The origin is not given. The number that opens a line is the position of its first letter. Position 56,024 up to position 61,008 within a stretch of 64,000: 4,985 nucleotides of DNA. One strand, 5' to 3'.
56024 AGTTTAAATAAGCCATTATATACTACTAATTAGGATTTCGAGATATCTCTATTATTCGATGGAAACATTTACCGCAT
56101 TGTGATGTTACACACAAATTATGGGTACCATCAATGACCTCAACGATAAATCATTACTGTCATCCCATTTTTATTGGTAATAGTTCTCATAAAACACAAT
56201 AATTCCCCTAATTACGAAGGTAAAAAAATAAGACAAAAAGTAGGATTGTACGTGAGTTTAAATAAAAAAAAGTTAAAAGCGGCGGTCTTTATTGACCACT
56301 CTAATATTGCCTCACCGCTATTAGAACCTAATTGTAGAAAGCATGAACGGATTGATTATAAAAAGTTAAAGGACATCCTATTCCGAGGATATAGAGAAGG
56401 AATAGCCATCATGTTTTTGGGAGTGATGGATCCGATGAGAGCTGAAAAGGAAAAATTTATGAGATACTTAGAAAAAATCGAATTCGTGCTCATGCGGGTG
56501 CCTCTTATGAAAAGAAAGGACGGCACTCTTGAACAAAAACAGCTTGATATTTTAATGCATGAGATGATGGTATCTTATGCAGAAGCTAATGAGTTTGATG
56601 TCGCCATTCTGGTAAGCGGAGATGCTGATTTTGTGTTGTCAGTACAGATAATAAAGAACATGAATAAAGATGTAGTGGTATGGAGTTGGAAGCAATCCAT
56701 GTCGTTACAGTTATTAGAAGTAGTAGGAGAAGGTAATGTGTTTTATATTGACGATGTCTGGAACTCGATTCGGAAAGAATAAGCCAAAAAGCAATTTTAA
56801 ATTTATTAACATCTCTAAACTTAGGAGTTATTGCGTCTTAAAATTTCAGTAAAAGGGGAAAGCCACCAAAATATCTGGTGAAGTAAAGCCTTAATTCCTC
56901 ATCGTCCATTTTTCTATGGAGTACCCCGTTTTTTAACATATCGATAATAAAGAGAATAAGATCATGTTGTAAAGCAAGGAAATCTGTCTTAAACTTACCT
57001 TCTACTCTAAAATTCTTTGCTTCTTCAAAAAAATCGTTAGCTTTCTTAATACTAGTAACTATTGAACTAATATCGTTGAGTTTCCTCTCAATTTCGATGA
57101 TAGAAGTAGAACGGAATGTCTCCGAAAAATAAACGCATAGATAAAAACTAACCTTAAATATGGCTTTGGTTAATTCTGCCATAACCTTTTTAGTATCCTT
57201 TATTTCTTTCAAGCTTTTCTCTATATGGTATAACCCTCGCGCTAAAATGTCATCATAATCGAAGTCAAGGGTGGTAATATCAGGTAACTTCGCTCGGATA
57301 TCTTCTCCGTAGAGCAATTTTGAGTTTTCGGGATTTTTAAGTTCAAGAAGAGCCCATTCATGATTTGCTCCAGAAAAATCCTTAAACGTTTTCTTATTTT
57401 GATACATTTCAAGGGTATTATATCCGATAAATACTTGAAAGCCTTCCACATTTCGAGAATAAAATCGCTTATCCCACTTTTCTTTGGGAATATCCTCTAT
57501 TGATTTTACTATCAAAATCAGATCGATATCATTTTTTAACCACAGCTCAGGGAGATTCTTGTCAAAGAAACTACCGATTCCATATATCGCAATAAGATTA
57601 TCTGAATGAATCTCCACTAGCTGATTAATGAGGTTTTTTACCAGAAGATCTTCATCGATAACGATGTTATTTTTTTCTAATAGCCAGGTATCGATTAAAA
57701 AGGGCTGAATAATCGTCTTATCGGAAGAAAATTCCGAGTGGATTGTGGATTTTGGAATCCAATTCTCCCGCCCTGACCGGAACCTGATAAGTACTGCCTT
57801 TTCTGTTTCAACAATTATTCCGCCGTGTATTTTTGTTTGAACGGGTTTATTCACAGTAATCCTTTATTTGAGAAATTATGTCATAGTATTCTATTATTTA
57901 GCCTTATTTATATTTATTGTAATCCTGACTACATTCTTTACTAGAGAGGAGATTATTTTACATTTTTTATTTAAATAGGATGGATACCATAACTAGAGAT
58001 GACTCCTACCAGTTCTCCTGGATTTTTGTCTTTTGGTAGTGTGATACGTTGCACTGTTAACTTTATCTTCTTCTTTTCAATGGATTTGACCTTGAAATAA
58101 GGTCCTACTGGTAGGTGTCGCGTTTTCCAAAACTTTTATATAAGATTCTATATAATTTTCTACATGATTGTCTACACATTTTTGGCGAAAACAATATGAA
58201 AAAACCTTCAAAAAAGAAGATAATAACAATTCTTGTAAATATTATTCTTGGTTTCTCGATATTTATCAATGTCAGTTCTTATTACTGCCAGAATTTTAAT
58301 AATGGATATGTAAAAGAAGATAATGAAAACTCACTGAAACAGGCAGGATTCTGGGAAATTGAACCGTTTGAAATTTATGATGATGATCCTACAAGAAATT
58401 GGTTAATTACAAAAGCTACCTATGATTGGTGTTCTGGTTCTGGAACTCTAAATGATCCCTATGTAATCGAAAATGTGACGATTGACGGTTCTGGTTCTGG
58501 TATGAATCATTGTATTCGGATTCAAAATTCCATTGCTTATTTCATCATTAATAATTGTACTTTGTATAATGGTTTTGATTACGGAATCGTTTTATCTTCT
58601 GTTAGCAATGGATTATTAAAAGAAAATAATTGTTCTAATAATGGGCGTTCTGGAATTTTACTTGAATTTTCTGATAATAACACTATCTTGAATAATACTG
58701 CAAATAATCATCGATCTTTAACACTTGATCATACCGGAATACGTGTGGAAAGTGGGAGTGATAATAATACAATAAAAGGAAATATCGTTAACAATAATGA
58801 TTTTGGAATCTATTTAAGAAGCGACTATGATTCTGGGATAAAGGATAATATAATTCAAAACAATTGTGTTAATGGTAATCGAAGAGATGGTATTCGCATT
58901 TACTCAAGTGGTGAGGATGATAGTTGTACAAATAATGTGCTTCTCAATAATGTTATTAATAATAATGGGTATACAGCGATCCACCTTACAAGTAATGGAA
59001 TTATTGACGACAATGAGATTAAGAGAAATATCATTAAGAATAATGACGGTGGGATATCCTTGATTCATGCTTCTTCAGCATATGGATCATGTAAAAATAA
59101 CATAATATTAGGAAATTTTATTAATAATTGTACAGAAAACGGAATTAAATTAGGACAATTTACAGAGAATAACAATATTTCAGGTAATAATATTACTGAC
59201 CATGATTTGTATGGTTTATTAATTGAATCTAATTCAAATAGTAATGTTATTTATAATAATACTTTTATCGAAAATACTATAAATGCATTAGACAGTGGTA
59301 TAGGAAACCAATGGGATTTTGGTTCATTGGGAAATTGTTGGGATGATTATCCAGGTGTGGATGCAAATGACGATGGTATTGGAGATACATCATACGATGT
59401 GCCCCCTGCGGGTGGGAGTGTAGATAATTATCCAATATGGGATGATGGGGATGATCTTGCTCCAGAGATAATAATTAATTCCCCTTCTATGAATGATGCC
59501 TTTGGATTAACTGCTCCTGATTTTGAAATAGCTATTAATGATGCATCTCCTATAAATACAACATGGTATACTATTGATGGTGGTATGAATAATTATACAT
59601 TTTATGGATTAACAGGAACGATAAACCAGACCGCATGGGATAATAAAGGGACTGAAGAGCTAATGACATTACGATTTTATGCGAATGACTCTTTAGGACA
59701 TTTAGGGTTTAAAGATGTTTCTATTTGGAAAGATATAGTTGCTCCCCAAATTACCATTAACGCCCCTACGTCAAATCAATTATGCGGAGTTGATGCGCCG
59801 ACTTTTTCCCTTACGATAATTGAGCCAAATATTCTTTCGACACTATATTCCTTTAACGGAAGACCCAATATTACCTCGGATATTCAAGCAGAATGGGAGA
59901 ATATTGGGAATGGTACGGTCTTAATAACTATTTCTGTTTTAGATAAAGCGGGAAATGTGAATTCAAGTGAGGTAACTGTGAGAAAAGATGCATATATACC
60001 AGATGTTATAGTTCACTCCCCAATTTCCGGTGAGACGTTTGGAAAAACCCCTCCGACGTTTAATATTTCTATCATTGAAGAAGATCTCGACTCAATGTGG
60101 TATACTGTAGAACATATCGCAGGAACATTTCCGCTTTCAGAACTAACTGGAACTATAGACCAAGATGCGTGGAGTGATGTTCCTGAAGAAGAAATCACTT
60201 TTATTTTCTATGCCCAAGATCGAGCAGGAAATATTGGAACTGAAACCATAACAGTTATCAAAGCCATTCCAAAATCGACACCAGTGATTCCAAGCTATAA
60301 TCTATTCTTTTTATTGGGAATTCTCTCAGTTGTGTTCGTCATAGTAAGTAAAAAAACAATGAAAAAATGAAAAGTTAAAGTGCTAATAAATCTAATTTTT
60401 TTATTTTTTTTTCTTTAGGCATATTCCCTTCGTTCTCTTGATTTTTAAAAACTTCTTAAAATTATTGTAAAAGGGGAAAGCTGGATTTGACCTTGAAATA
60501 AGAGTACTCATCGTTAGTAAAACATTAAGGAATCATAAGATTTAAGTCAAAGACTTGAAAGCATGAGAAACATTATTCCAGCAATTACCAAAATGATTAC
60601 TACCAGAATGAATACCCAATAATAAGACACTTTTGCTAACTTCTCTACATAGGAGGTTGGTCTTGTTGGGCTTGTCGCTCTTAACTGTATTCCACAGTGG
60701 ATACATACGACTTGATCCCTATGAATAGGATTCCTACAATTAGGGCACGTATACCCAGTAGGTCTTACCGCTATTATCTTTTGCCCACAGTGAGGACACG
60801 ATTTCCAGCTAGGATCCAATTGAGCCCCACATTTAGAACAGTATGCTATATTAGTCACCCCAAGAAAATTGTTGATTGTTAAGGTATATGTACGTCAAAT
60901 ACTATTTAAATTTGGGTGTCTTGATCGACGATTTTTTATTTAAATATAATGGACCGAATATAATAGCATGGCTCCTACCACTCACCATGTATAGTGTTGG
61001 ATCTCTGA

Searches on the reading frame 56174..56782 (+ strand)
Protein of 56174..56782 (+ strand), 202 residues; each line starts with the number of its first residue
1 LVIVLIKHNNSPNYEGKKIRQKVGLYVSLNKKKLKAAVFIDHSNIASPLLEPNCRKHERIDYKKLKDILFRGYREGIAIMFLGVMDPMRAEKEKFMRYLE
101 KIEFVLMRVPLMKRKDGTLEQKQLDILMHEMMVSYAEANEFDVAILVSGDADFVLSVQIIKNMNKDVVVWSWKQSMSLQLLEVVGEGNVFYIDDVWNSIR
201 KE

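Call 13: search_protein_families(library=pfam, proteins=[window:56174-56782:+], max_evalue=0.01)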
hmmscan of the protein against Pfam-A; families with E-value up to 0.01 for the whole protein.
window:56174-56782:+ (202 aa): 1 family
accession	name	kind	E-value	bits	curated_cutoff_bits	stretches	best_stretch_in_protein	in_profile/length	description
PF01936.24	NYN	-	2.9e-14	54.3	24.2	1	35-176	1-130/145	NYN domain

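Call 57: search_protein_families(library=padloc, proteins=[window:56174-56782:+], max_evalue=0.1)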
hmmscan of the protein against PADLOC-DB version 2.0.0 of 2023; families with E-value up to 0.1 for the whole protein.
window:56174-56782:+ (202 aa): 2 families
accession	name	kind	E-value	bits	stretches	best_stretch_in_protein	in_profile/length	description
PDLC01154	NYN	-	8.9e-15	52.8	1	31-201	143-304/310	"LabA-like protein, NYN family nuclease"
PDLC04163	HEC-09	-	9.1e-09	33.2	1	25-179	13-163/203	-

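Call 58: search_protein_families(library=phrogs, proteins=[window:56174-56782:+], max_evalue=0.1)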
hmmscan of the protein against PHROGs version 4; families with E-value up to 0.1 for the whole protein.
window:56174-56782:+ (202 aa): 2 families
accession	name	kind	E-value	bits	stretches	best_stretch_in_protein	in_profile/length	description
phrog_7929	-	unknown function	1.8e-05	25.6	1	120-177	110-167/210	-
phrog_5783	-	unknown function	0.00055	20.6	1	119-182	149-212/246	-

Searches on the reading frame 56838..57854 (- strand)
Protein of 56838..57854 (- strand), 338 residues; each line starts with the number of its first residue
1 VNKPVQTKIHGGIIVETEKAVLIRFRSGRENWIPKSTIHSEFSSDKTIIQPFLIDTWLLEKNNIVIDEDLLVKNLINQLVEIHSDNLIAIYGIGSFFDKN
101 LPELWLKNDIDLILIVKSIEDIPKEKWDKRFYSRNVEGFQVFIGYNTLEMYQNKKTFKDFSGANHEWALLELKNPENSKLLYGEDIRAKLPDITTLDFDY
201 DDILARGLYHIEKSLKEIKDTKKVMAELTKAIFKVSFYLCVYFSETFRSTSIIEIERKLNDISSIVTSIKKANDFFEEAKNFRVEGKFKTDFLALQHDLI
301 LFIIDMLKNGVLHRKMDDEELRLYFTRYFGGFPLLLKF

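Call 13: search_protein_families(library=pfam, proteins=[window:56838-57854:-], max_evalue=0.01)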
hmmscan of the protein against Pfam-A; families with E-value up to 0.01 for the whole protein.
window:56838-57854:- (338 aa): 0 families

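Call 57: search_protein_families(library=padloc, proteins=[window:56838-57854:-], max_evalue=0.1)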
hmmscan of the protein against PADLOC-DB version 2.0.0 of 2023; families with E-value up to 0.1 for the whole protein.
window:56838-57854:- (338 aa): 0 families

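Call 58: search_protein_families(library=phrogs, proteins=[window:56838-57854:-], max_evalue=0.1)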
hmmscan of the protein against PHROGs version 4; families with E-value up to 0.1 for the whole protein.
window:56838-57854:- (338 aa): 2 families
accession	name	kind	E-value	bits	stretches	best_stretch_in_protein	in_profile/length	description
phrog_8389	-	unknown function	0.0012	19.9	1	8-49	49-90/104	-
phrog_12732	-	unknown function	0.039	15.3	0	8-38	86-119/121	-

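Call 98: search_protein_families(library=ncbifam, proteins=[window:56838-57854:-], max_evalue=0.1)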
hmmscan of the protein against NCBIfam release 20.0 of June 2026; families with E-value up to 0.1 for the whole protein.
window:56838-57854:- (338 aa): 0 families

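Call 99: search_protein_families(library=pfam, proteins=[window:56838-57854:-], max_evalue=0.1)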
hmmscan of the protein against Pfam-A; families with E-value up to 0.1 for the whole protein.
window:56838-57854:- (338 aa): 0 families

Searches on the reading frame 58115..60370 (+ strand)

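Call 13: search_protein_families(library=pfam, proteins=[window:58115-60370:+], max_evalue=0.01)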
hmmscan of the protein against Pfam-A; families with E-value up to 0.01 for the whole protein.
window:58115-60370:+ (751 aa): 3 families
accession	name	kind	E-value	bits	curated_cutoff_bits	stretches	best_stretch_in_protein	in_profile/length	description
PF05048.19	NosD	-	5.1e-25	88.6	23.6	3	120-250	48-172/212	Periplasmic copper-binding protein (NosD)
PF13229.12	Beta_helix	-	5.7e-25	88.2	25.9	3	116-266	11-148/158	Right handed beta helix region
PF19077.6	Big_13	-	0.0016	19.3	27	0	553-622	20-98/102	Bacterial Ig-like domain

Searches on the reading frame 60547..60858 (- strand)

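Call 15: search_protein_families(library=pfam, proteins=[window:60547-60858:-], max_evalue=0.01)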
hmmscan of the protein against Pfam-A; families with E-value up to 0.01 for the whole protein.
window:60547-60858:- (103 aa): 15 families
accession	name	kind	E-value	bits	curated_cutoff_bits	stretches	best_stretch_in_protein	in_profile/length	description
PF13248.11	Zn_ribbon_3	-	1.6e-12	46.9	27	2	6-28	4-26/26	zinc-ribbon domain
PF12773.13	DZR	-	1.1e-11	45.1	27.3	2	7-56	1-45/45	Double zinc ribbon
PF13240.11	Zn_Ribbon_1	-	1.8e-11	43.9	25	1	6-27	1-22/23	zinc-ribbon domain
PF10005.14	Zn_ribbon_DZR_6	-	1.4e-05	26.1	23.4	1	36-62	2-28/93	zinc-ribbon domain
PF10571.15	UPF0547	-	0.00014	22.3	29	0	7-25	3-21/26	Uncharacterised protein family UPF0547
PF17032.10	Zn_ribbon_15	-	0.00032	21.9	28.9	0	4-25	52-73/73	zinc-ribbon family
PF07191.17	Zn_ribbon_6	-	0.00044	20.6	25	1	20-61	2-41/67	Double zinc ribbon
PF07282.18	Cas12f1-like_TNB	-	0.00066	20.2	26.3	1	19-50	29-55/60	Cas12f1-like, TNB domain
PF18912.6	DZR_2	-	0.00067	19.9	27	1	20-60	9-47/56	Double zinc ribbon domain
PF13920.12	zf-C3HC4_3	-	0.00075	19.7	27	1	5-30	24-48/49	Zinc finger, C3HC4 type (RING finger)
PF22289.1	DmmA-like_C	-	0.00086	19.7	27.4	0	21-42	4-25/44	Dimethylamine monooxygenase subunit DmmA-like, C-terminal domain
PF00130.28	C1_1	-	0.00094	19.4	26.5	0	19-52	12-42/53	Phorbol esters/diacylglycerol binding domain (C1 domain)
PF24460.1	DUF7575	-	0.0018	18.1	28.5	0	20-27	5-12/28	Domain of unknown function (DUF7575)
PF21344.3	Zn_ribbon_LysW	-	0.0032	17.5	27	0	4-14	21-31/46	Alpha-aminoadipate carrier protein LysW-like, globular domain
PF06677.18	Auto_anti-p27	-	0.01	16.4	24.1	1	35-56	15-40/40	Sjogren's syndrome/scleroderma autoantigen 1 (Autoantigen p27)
